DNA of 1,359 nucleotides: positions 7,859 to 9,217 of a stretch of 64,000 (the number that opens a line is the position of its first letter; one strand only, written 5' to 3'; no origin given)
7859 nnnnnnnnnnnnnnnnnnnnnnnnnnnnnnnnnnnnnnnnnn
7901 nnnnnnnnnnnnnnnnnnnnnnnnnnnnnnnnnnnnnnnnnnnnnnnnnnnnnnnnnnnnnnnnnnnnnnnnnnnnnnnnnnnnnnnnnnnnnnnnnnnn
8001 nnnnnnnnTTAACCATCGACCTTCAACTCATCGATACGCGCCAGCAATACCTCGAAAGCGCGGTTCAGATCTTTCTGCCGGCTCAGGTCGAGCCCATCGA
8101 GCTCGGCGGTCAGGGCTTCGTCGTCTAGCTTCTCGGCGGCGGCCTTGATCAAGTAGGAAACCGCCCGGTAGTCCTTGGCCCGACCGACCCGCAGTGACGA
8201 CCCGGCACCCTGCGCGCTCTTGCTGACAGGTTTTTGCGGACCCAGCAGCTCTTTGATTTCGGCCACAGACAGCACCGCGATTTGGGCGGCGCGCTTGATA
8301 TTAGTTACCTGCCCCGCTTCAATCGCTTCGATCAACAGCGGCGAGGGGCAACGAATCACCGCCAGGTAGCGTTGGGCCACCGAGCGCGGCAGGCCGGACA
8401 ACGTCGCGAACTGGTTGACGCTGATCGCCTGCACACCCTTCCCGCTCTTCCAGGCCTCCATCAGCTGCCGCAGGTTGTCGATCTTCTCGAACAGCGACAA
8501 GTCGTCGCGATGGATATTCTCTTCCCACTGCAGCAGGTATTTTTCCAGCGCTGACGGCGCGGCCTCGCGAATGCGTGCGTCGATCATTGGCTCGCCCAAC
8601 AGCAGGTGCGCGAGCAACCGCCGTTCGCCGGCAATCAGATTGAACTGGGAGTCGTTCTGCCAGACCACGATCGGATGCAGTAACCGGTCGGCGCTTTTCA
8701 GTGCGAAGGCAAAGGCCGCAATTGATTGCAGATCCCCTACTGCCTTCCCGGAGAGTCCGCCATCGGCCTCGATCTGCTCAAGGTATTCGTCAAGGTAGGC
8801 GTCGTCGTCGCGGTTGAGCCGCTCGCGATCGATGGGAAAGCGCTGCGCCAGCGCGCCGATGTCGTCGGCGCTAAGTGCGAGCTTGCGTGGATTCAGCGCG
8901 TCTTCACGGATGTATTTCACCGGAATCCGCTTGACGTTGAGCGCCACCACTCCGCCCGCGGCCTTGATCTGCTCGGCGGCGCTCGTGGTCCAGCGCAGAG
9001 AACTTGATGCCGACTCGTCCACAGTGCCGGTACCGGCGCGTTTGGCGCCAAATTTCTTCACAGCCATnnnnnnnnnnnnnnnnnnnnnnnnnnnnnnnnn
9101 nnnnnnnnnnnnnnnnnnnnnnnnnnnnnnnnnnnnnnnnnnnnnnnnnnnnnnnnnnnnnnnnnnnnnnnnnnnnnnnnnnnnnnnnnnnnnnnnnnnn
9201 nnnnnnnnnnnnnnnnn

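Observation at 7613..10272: Three copies of a 17-21-bp palindrome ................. at the rep, parB2 and parA2 promoters: a global operator / centromere motif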

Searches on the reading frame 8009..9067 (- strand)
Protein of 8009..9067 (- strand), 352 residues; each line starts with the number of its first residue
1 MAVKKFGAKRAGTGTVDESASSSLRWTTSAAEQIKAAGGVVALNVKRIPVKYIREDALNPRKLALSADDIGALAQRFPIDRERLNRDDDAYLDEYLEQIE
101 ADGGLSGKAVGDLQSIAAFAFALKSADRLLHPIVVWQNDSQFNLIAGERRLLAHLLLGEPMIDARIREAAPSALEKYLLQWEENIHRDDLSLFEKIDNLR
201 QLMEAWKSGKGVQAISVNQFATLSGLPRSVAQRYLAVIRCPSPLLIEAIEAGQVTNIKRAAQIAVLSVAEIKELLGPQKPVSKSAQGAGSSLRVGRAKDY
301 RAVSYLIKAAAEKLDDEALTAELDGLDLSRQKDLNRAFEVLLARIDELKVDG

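Call 5: search_protein_families(library=pfam, proteins=[window:8009-9067:-], max_evalue=0.01)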
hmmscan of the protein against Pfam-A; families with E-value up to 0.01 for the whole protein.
window:8009-9067:- (352 aa): 1 family
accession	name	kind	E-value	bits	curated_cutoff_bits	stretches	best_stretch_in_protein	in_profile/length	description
PF02195.25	ParB_N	-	7.4e-05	23.2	26.3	1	128-173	38-84/95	ParB N-terminal domain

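Call 6: search_protein_families(library=ncbifam, proteins=[window:8009-9067:-], max_evalue=0.01)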
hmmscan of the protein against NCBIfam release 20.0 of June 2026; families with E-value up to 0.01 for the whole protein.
window:8009-9067:- (352 aa): 4 families
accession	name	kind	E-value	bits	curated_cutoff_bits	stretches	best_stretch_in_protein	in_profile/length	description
TIGR04285.1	nucleoid_noc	exception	1.7e-10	40.7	315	1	119-206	29-113/255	nucleoid occlusion protein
TIGR00180.1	parB_part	domain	2.9e-08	33.7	58.45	1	128-209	40-121/186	ParB/RepB/Spo0J family partition protein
TIGR03454.1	partition_RepB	equivalog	0.0035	16.8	201.5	1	138-224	112-195/325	plasmid partitioning protein RepB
TIGR03734.1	PRTRC_parB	hypoth_equivalog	0.0082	14.7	278.6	0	130-195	30-98/555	PRTRC system ParB family protein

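Call 11: find_homologous_proteins(query=window:8009-9067:-)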
Query window:8009-9067:- (352 aa): 93 proteins with E <= 0.001 among 8000 candidates.
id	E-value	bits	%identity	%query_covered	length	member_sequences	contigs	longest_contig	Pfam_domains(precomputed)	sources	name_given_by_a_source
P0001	4.4e-219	744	100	100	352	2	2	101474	PF02195.27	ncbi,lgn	-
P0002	6.2e-183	626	83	100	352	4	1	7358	PF02195.27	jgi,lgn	jgi:ParB-like chromosome segregation protein Spo0J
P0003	2.1e-175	601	78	100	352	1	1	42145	PF02195.27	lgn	-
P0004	1.8e-172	591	78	100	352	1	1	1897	PF02195.27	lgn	-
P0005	6.0e-172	590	77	99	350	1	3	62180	PF02195.27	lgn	-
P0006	1.1e-171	589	78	100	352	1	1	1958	PF02195.27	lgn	-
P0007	1.1e-170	585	77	100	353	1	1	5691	PF02195.27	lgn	-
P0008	1.4e-169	582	79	99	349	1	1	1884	PF02195.27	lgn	-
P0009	2.5e-169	581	77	100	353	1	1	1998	PF02195.27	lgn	-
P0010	2.8e-168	577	76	100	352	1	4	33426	PF02195.27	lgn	-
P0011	6.8e-168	576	76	100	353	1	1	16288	PF02195.27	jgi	jgi:ParB-like chromosome segregation protein Spo0J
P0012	1.8e-166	571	75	100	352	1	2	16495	PF02195.27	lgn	-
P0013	3.5e-166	571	75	99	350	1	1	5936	PF02195.27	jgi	jgi:ParB-like chromosome segregation protein Spo0J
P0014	6.0e-160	550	73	100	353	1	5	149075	PF02195.27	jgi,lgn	jgi:hypothetical protein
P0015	6.1e-160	550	72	100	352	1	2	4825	PF02195.27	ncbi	-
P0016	2.9e-159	548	73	99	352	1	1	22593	PF02195.27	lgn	-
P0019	6.4e-151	520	70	99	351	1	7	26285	PF02195.27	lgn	-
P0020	1.2e-146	506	67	100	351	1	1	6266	PF02195.27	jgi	jgi:ParB-like chromosome segregation protein Spo0J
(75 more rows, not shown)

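Call 12: find_encoding_contigs(protein=P0001, flank=3000, max_places=3)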
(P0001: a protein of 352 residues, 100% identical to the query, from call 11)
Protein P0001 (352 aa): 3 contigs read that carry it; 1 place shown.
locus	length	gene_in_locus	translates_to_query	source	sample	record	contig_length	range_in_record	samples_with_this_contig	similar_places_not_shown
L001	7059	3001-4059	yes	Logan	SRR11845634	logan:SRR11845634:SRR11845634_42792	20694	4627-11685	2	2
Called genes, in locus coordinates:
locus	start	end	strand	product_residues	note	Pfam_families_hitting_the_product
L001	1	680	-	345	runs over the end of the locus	PF16263:DUF4917, PF13289:SIR2_2 (faint)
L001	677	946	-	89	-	-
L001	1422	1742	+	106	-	PF16509:KORA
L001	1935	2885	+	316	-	PF01656:CbiA, PF09140:MipZ (faint), PF10609:ParA (weak), PF13614:AAA_31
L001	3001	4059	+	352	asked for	PF02195:ParB_N (weak)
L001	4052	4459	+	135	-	-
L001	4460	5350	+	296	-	PF10134:RPA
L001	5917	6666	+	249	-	PF01656:CbiA, PF02374:ArsA_ATPase (weak), PF06564:CBP_BcsQ (faint), PF09140:MipZ, PF10609:ParA, PF13614:AAA_31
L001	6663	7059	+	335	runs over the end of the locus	PF02195:ParB_N, PF08535:KorB, PF06613:KorB_C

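Call 14: find_related_loci(query=A1, collection=genome_contigs, flank=5000)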
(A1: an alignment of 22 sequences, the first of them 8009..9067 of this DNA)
Query A1 (352 aa) in genome_contigs; peptide patterns used: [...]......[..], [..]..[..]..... (x = any residue, [..] = any of these).
60 stretches matched a pattern; 16 encode a relative of the query (tblastn E <= 1e-3); 16 distinct loci.
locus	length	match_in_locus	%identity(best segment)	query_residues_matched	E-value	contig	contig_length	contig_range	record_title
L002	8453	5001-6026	43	4-351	4e-83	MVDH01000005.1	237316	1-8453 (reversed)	MAG: Cellvibrio sp. 79 Scaffold_5, whole genome shotgun sequence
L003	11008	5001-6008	43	4-345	3e-82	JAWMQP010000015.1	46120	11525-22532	Cellvibrionaceae bacterium WSDTSA12 NODE_15_length_46120_cov_37.484965, whole genome shotgun sequence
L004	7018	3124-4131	43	4-345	9e-82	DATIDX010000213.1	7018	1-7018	MAG TPA_asm: Cellvibrio sp. isolate SMAG_U16354 k141_1842637, whole genome shotgun sequence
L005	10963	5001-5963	42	4-330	3e-80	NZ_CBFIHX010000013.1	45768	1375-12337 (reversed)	MAG: Pseudomaricurvus sp. isolate Co_bin_76_indper Co_bin_76_indper_c13, whole genome shotgun sequence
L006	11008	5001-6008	45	4-345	8e-80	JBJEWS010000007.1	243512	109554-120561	MAG: Cellvibrio sp. isolate LOHA01_bin.004 NODE_21_length_243512_cov_23.591916, whole genome shotgun sequence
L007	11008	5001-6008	42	4-347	5e-78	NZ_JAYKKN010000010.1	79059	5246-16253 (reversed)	Cellvibrio sp. NN19 Scaffold10, whole genome shotgun sequence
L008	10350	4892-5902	43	4-346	4e-78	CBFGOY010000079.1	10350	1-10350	MAG TPA_asm: uncultured Cellvibrionaceae bacterium isolate SRR14536362_concoct_38 genome assembly, contig: ERZ27321111.3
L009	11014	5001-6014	41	1-343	6e-77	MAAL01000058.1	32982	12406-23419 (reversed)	Gammaproteobacteria bacterium 42_54_T18 BD02T18_scaffold_444, whole genome shotgun sequence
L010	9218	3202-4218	42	4-347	3e-77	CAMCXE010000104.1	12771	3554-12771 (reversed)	MAG: Thalassocella blandensis isolate MsH-30apr19-134 genome assembly, contig: MsH-30apr19-C10093, whole genome shotgun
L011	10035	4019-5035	42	4-347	1e-75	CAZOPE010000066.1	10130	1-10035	MAG TPA_asm: uncultured Cellvibrionaceae bacterium isolate SRP219642_co6_50 genome assembly, contig: NODE_6516_length_10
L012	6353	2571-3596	41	4-351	8e-75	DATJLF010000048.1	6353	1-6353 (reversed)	MAG TPA_asm: Cellvibrio sp. isolate SMAG_U15612 k141_82597, whole genome shotgun sequence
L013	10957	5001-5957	41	1-324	4e-74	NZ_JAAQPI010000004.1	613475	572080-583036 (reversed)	Pseudomaricurvus alkylphenolicus strain KCTC 32386 Scaffold4_1, whole genome shotgun sequence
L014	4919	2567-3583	40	4-347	3e-72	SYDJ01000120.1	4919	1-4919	MAG: Gammaproteobacteria bacterium isolate F1-60-MAGs008 F1-60__c321980, whole genome shotgun sequence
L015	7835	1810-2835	36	3-349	2e-64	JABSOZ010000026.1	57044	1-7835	MAG: Colwellia sp. isolate DT_21 DT-Colwellia-5_scaffold_26, whole genome shotgun sequence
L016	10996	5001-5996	43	4-341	2e-82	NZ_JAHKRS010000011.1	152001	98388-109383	Pseudomaricurvus albidus strain HHU G3-2 NODE_11_length_152001_cov_45.566344, whole genome shotgun sequence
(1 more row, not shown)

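Call 15: find_related_loci(query=A1, collection=metagenome_contigs, flank=5000)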
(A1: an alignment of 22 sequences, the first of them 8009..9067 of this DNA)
Query A1 (352 aa) in metagenome_contigs; peptide patterns used: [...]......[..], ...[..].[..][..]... (x = any residue, [..] = any of these).
142 stretches matched a pattern; 27 encode a relative of the query (tblastn E <= 1e-3); 27 distinct loci.
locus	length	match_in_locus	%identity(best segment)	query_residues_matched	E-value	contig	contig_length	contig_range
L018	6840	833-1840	43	4-345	8e-83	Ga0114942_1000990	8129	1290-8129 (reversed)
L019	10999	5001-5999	43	4-342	8e-82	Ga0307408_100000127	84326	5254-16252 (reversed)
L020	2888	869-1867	43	4-342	7e-83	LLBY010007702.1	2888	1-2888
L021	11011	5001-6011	43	4-345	9e-86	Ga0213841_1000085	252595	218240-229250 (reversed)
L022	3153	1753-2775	40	1-347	6e-81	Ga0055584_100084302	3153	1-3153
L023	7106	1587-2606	41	1-347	1e-78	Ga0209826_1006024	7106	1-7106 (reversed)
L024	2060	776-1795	40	1-347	6e-82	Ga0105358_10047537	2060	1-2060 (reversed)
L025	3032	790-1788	43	4-342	8e-80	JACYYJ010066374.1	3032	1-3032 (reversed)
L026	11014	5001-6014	42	1-343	4e-78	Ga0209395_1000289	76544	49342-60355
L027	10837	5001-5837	47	4-280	1e-77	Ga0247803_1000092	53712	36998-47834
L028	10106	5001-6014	41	1-343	8e-78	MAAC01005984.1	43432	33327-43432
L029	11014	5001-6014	41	1-343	9e-77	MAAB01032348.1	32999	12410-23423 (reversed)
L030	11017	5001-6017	42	4-347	2e-75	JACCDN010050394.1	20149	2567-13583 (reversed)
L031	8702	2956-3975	39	1-347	4e-74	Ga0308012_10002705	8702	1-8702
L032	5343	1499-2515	41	4-347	1e-73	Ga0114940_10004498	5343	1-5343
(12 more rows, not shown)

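Call 19: find_encoding_contigs(protein=P0003, flank=5000, max_places=2)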
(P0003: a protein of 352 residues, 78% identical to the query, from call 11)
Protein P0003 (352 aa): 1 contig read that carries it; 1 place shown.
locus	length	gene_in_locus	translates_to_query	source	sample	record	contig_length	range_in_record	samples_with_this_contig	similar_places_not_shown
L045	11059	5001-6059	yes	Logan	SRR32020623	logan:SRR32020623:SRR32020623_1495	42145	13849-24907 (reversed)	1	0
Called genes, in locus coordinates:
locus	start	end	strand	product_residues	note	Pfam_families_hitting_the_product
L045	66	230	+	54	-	PF00301:Rubredoxin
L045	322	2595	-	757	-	PF20256:MoCoBD_2, PF01315:Ald_Xan_dh_C, PF02738:MoCoBD_1, PF20256:MoCoBD_2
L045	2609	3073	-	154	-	PF00111:Fer2, PF01799:Fer2_2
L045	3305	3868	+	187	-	PF17762:HTH_ParB, PF23552:ParB_C (weak)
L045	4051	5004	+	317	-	PF01656:CbiA, PF09140:MipZ (faint), PF10609:ParA (weak), PF13614:AAA_31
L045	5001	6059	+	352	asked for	PF02195:ParB_N (weak)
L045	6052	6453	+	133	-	-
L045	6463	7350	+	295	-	PF10134:RPA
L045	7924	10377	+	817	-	PF02515:CoA_transf_3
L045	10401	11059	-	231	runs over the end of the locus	PF19352:TetR_C_38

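Call 20: find_encoding_contigs(protein=P0005, flank=5000, max_places=2)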
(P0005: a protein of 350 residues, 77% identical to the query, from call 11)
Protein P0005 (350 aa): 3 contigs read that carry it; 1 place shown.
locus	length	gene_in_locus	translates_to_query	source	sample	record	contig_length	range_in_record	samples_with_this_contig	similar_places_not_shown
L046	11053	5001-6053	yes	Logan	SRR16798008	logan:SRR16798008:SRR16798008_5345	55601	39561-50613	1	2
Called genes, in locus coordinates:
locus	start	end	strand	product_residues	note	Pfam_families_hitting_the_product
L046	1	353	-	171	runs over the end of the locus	-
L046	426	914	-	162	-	-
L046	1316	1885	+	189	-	PF00239:Resolvase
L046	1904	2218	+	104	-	PF16509:KORA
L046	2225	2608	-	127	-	-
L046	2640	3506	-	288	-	PF19865:DUF6338 (weak)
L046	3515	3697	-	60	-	-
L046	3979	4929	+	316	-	PF01656:CbiA, PF09140:MipZ (faint), PF10609:ParA (weak), PF13614:AAA_31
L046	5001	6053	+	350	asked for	PF02195:ParB_N (weak)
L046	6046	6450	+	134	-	-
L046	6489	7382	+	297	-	PF10134:RPA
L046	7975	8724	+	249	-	PF01656:CbiA, PF02374:ArsA_ATPase (weak), PF06564:CBP_BcsQ (faint), PF09140:MipZ, PF10609:ParA, PF13614:AAA_31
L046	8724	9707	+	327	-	PF02195:ParB_N, PF08535:KorB, PF06613:KorB_C (weak)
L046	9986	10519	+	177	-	PF21983:NikA-like (weak)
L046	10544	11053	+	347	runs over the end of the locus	PF03432:Relaxase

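Call 21: find_encoding_contigs(protein=P0010, flank=5000, max_places=2)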
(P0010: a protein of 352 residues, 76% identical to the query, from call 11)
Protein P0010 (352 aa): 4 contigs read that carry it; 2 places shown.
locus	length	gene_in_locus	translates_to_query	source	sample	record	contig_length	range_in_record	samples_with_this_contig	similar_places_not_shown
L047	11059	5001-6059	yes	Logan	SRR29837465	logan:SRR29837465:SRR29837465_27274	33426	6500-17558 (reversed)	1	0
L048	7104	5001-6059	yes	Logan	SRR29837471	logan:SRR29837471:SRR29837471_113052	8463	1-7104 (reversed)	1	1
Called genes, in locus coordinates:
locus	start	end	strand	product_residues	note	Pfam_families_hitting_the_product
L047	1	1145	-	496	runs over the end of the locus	PF01555:N6_N4_Mtase (weak), PF01170:UPF0020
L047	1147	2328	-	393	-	PF01555:N6_N4_Mtase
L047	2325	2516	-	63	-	PF01402:RHH_1, PF07878:RHH_5 (faint)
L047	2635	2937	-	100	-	PF05016:ParE_toxin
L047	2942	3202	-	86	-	PF03693:ParD_antitoxin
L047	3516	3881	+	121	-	-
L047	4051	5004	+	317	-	PF01656:CbiA, PF09140:MipZ (faint), PF10609:ParA (weak), PF13614:AAA_31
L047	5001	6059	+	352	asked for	PF02195:ParB_N (weak)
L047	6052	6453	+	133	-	-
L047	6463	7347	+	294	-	PF10134:RPA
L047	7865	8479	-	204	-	-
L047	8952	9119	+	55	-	-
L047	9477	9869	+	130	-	PF21983:NikA-like, PF05713:MobC (weak)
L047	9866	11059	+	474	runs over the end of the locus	PF03432:Relaxase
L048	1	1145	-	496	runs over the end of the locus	PF01555:N6_N4_Mtase (weak), PF01170:UPF0020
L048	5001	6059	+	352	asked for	PF02195:ParB_N (weak)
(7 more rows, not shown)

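Call 22: find_encoding_contigs(protein=P0014, flank=5000, max_places=2)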
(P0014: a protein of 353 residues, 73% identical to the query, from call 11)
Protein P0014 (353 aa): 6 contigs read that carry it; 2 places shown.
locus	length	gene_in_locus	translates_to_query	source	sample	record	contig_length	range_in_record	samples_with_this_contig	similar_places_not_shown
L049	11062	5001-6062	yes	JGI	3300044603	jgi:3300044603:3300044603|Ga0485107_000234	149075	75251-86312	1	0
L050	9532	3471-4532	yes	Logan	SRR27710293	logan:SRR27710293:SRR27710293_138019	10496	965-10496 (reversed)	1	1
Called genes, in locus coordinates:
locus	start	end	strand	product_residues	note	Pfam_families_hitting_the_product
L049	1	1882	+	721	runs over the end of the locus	PF20656:MS_N, PF20658:MSG_insertion, PF01274:MS_TIM-barrel, PF20659:MS_C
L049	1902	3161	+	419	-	PF00180:Iso_dh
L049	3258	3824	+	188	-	PF17762:HTH_ParB, PF23552:ParB_C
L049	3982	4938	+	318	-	PF01656:CbiA, PF02374:ArsA_ATPase (faint), PF09140:MipZ (faint), PF10609:ParA (weak), PF13614:AAA_31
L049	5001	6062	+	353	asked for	PF02195:ParB_N (weak)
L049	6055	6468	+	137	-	-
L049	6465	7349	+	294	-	PF10134:RPA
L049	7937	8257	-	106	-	PF00111:Fer2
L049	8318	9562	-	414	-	PF01266:DAO (faint), PF07992:Pyr_redox_2, PF13450:NAD_binding_8 (faint), PF13738:Pyr_redox_3 (faint), PF00070:Pyr_redox, PF14759:Reductase_C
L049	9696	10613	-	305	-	PF00126:HTH_1, PF03466:LysR_substrate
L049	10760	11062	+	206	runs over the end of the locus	PF01583:APS_kinase, PF13671:AAA_33 (weak)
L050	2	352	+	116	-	?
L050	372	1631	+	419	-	PF00180:Iso_dh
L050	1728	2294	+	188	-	PF17762:HTH_ParB, PF23552:ParB_C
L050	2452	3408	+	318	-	PF01656:CbiA, PF02374:ArsA_ATPase (faint), PF09140:MipZ (faint), PF10609:ParA (weak), PF13614:AAA_31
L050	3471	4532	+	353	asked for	PF02195:ParB_N (weak)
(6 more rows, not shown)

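Call 24: find_encoding_contigs(protein=P0016, flank=5000, max_places=1)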
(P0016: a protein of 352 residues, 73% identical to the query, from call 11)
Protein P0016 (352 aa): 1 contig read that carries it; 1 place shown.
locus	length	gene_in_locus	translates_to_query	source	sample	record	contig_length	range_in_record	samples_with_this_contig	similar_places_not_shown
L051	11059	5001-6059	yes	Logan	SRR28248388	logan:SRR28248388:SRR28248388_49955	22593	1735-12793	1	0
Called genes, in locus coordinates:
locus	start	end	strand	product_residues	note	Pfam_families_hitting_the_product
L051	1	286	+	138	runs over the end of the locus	-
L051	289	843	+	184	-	-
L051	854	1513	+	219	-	PF05280:FlhC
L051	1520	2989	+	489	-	PF01443:Viral_helicase1 (faint), PF13245:AAA_19, PF00580:UvrD-helicase (weak), PF13361:UvrD_C, PF13538:UvrD_C_2 (faint)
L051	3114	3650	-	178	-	PF17762:HTH_ParB (weak), PF23552:ParB_C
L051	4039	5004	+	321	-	PF01656:CbiA, PF09140:MipZ (faint), PF10609:ParA (weak), PF13614:AAA_31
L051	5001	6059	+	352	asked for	PF02195:ParB_N (weak)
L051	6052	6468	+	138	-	-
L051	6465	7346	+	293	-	PF10134:RPA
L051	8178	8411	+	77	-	-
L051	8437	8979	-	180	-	PF27200:YjaZ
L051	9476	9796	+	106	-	-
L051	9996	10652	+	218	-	-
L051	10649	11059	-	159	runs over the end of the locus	-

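Call 25: find_encoding_contigs(protein=P0019, flank=5000, max_places=1)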
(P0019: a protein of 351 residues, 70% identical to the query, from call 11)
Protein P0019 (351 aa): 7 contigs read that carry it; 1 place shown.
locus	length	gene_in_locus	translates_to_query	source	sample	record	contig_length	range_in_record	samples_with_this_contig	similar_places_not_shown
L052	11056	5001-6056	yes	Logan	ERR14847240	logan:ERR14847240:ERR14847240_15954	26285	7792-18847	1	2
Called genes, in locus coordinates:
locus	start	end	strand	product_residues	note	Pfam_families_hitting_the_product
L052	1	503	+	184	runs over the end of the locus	-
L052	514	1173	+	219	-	PF05280:FlhC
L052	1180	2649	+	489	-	PF01443:Viral_helicase1 (faint), PF13245:AAA_19, PF00580:UvrD-helicase (weak), PF13361:UvrD_C, PF13538:UvrD_C_2 (faint)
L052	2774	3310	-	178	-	PF17762:HTH_ParB, PF23552:ParB_C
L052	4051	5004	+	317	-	PF01656:CbiA, PF09140:MipZ (faint), PF10609:ParA (weak), PF13614:AAA_31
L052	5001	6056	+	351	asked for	PF02195:ParB_N (faint)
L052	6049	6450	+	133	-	-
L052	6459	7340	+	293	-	PF10134:RPA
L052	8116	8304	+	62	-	-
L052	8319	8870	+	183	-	PF00583:Acetyltransf_1 (weak), PF13673:Acetyltransf_10 (faint), PF13508:Acetyltransf_7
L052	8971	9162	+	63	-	PF02599:CsrA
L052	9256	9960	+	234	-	-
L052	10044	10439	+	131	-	-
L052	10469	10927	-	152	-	-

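Call 26: find_encoding_contigs(protein=P0020, flank=5000, max_places=1)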
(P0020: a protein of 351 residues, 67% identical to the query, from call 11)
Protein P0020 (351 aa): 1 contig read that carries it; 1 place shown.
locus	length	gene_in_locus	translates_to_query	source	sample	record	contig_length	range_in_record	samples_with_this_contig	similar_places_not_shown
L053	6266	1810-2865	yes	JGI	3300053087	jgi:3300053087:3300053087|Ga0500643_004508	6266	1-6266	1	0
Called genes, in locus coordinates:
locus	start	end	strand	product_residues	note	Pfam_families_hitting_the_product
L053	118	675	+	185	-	PF17762:HTH_ParB, PF23552:ParB_C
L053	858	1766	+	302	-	PF01656:CbiA, PF10609:ParA (weak), PF13614:AAA_31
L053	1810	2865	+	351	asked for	PF02195:ParB_N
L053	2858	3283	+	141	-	-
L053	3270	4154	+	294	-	PF10134:RPA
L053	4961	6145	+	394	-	-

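Call 27: find_encoding_contigs(protein=P0002, flank=5000, max_places=1)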
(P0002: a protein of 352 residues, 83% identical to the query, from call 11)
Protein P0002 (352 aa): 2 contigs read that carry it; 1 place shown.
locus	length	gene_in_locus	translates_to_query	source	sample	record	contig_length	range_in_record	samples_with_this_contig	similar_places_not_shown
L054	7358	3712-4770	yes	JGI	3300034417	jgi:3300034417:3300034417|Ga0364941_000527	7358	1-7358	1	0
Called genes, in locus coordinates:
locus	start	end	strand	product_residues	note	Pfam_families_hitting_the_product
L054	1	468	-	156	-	?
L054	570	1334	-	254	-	PF00578:AhpC-TSA, PF08534:Redoxin, PF10417:1-cysPrx_C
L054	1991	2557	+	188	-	PF17762:HTH_ParB, PF23552:ParB_C (weak)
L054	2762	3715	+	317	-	PF01656:CbiA, PF02374:ArsA_ATPase (faint), PF09140:MipZ (faint), PF10609:ParA (weak), PF13614:AAA_31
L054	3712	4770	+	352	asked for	PF02195:ParB_N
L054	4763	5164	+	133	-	-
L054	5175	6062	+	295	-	PF10134:RPA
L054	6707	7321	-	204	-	PF04909:Amidohydro_2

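Call 28: find_encoding_contigs(protein=P0012, flank=5000, max_places=1)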
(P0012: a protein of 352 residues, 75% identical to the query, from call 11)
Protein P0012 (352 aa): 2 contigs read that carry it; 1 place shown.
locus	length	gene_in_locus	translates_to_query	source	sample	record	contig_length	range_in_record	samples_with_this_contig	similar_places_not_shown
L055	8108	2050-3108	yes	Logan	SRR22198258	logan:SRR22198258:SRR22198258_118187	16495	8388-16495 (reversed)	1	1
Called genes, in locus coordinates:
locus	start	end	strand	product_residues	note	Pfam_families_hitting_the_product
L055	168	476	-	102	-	PF05016:ParE_toxin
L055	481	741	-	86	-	PF03693:ParD_antitoxin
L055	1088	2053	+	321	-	PF01656:CbiA, PF09140:MipZ (faint), PF10609:ParA (weak), PF13614:AAA_31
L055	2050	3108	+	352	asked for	PF02195:ParB_N (weak)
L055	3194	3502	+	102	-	-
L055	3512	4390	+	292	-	PF10134:RPA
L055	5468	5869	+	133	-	PF13560:HTH_31 (weak), PF01381:HTH_3 (weak)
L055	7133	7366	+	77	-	PF12834:Phage_int_SAM_2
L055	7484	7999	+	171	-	PF12835:Integrase_1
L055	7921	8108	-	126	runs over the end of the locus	-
